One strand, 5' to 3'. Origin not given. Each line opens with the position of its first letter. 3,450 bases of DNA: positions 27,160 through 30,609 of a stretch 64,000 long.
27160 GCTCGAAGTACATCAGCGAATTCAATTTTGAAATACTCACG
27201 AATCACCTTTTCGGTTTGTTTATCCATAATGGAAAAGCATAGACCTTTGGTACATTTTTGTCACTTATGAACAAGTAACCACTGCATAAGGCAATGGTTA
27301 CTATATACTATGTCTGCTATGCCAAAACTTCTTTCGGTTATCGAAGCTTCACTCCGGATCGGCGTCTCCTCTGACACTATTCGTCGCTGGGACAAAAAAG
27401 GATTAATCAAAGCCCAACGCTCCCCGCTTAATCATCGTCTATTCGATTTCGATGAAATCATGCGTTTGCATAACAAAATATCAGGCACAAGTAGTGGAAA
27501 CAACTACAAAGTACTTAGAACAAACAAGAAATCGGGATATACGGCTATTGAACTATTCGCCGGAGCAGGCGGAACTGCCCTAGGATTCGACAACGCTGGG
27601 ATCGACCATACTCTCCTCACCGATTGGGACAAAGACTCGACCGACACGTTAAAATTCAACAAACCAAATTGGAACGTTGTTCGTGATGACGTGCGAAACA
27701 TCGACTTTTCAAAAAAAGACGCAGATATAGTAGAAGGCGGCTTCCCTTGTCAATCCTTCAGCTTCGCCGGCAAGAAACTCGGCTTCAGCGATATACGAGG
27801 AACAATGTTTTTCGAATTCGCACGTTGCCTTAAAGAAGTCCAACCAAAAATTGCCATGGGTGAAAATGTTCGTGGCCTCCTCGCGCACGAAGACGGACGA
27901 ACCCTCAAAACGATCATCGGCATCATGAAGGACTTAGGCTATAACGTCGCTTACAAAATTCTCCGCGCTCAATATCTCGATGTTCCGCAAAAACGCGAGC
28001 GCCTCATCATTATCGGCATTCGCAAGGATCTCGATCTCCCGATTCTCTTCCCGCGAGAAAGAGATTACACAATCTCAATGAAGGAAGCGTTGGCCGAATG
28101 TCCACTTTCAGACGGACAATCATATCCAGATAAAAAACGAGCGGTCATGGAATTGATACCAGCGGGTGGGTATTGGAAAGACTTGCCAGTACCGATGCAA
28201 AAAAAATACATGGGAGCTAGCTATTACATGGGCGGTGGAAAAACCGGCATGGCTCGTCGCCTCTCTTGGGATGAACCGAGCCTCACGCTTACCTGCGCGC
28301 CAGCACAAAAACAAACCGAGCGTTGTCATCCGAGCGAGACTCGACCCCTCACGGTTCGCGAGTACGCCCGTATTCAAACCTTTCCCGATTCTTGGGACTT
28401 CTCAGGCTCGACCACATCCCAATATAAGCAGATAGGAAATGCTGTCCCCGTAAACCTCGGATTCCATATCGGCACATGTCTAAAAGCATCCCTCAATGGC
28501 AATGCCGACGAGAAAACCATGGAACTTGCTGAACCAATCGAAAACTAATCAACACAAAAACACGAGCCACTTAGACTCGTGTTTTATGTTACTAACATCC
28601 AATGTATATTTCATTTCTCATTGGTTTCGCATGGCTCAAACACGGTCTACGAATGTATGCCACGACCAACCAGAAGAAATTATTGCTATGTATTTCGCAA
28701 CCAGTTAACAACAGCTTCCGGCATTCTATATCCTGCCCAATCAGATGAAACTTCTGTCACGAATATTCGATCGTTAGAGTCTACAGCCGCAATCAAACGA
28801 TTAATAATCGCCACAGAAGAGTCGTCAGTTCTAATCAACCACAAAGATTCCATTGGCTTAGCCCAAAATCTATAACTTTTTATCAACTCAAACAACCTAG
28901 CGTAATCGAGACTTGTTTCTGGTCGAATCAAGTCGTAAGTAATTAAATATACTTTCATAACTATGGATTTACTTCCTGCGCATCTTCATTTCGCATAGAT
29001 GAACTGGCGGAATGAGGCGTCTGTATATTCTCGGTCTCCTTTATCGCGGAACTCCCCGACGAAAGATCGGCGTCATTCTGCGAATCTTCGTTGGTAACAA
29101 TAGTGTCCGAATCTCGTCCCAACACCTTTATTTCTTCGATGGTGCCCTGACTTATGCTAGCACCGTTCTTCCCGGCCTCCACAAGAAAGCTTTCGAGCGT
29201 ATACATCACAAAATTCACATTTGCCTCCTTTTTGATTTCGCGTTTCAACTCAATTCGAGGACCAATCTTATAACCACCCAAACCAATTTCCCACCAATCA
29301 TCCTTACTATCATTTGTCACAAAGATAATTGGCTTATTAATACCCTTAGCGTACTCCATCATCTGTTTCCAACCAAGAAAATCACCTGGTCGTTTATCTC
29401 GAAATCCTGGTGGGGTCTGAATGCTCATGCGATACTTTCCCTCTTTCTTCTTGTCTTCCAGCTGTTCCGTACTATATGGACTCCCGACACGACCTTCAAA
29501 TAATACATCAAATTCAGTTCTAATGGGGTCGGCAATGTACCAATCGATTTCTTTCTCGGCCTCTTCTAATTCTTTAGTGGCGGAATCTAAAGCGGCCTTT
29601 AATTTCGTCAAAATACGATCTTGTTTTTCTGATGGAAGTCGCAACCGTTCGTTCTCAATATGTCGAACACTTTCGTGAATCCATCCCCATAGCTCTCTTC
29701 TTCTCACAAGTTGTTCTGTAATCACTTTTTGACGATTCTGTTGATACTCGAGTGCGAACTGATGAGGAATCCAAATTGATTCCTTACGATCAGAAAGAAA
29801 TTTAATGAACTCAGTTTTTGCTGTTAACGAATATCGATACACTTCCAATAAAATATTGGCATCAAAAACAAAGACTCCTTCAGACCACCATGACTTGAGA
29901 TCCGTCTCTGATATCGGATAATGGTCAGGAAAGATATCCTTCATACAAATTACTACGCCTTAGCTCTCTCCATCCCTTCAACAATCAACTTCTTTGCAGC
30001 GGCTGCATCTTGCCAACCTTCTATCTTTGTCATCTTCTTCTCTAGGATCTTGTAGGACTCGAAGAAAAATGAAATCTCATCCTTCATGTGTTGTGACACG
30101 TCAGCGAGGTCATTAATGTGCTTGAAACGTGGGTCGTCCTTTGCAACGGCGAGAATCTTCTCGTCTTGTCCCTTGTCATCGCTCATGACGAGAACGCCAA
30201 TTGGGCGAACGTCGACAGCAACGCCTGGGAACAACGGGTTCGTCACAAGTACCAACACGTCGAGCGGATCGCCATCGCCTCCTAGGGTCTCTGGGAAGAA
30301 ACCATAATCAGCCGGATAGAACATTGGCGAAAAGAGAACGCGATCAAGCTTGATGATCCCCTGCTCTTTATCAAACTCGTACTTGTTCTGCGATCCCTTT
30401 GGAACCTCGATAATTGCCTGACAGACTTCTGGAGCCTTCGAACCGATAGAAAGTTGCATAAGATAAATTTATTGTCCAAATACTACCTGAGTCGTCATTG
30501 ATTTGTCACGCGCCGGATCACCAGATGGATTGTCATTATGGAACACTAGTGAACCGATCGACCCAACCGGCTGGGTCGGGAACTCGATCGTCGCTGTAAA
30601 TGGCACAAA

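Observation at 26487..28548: Divergent type II R-M module with a MerR-HTH-fused m5C methyltransferase and a 29-bp operator-like palindrome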

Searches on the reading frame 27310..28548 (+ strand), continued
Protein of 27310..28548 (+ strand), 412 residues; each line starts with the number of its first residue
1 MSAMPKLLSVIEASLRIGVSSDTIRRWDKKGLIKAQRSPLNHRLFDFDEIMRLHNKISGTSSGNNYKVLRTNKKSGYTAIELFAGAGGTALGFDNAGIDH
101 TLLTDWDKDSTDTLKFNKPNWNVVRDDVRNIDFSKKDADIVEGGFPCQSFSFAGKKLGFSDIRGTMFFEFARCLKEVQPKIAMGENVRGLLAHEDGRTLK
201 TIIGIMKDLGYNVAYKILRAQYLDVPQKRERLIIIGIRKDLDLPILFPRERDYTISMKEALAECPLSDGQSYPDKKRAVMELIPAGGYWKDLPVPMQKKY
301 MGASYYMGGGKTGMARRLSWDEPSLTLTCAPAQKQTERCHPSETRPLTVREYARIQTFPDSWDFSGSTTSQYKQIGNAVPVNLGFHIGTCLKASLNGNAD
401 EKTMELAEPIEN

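Call 48: find_encoding_contigs(protein=P0235, flank=2500, max_places=3)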
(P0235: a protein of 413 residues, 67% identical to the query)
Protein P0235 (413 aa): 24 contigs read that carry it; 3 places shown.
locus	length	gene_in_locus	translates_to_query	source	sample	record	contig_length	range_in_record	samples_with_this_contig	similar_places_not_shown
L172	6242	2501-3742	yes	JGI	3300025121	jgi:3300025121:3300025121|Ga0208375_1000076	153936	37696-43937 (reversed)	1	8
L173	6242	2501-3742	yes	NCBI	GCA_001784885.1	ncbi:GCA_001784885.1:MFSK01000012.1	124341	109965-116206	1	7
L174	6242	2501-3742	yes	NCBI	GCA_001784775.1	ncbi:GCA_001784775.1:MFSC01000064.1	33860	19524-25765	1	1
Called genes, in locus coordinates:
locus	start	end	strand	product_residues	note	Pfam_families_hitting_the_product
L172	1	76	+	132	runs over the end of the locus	PF03073:TspO_MBR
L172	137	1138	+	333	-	PF13310:Virulence_RhuM, PF02661:Fic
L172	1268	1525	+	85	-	PF01541:GIY-YIG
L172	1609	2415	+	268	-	PF09520:HinfI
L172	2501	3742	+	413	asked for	PF00376:MerR, PF13411:MerR_1, PF00145:DNA_methylase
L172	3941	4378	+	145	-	PF01551:Peptidase_M23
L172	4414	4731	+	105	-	-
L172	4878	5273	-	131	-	PF00334:NDK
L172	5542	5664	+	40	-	-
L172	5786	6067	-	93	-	-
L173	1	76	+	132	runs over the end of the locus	PF03073:TspO_MBR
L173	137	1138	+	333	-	PF13310:Virulence_RhuM, PF02661:Fic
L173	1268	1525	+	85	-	PF01541:GIY-YIG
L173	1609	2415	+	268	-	PF09520:HinfI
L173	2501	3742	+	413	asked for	PF00376:MerR, PF13411:MerR_1, PF00145:DNA_methylase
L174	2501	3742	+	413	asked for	PF00376:MerR, PF13411:MerR_1, PF00145:DNA_methylase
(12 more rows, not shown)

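Call 50: predict_structure(alignment_id=A2)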
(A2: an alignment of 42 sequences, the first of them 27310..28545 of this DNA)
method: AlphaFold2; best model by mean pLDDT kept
length: 412 residues; sequences in the alignment: 42
mean_pLDDT: 79.6   pTM: 0.79
mean pLDDT of the five models: 79.6, 78.0, 77.1, 76.8, 73.2
residues with pLDDT >= 90: 144; 70-90: 159; 50-70: 79; < 50: 30
segments of 3 or more residues with pLDDT < 50: 1-3, 224-226, 309-315, 322-335
pLDDT, mean of each block of 10 residues (from residue 1): 66 81 70 79 85 70 71 95 92 97 93 97 93 95 71 53 70 96 87 83 94 89 53 94 93 68 82 76 74 83 64 48 44 51 73 86 90 83 93 95 92 64
secondary structure, 60 per line:
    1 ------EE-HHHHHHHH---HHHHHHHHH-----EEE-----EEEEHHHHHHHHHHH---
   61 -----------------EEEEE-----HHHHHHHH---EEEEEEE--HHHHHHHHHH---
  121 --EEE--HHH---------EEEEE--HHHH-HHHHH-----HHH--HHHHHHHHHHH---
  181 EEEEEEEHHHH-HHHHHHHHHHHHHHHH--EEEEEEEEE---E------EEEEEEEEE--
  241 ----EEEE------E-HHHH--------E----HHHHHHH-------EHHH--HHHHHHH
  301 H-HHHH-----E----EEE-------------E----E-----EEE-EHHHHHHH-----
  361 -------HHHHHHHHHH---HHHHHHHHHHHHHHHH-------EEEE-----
elements in order: H10-17 H21-29 E35-37 E43-46 H47-57 E78-82 H88-95 E99-105 H108-117 E123-125 E140-144 H147-150 H152-156 H167-177 E181-187 H188-191 H193-208 E211-219 E230-238 E245-248 H257-260 H274-280 H294-301 H303-306 E317-319 E344-346 H349-355 H368-377 H381-396 E404-407

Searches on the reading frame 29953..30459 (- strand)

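Call 3: search_protein_families(library=pfam, proteins=[window:29953-30459:-], max_evalue=0.01)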
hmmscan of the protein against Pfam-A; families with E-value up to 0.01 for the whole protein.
window:29953-30459:- (168 aa): 1 family
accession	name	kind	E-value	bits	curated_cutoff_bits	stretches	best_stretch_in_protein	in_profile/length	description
PF00719.24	Pyrophosphatase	-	4.4e-60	202.4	23.5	1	15-166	1-152/153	Inorganic pyrophosphatase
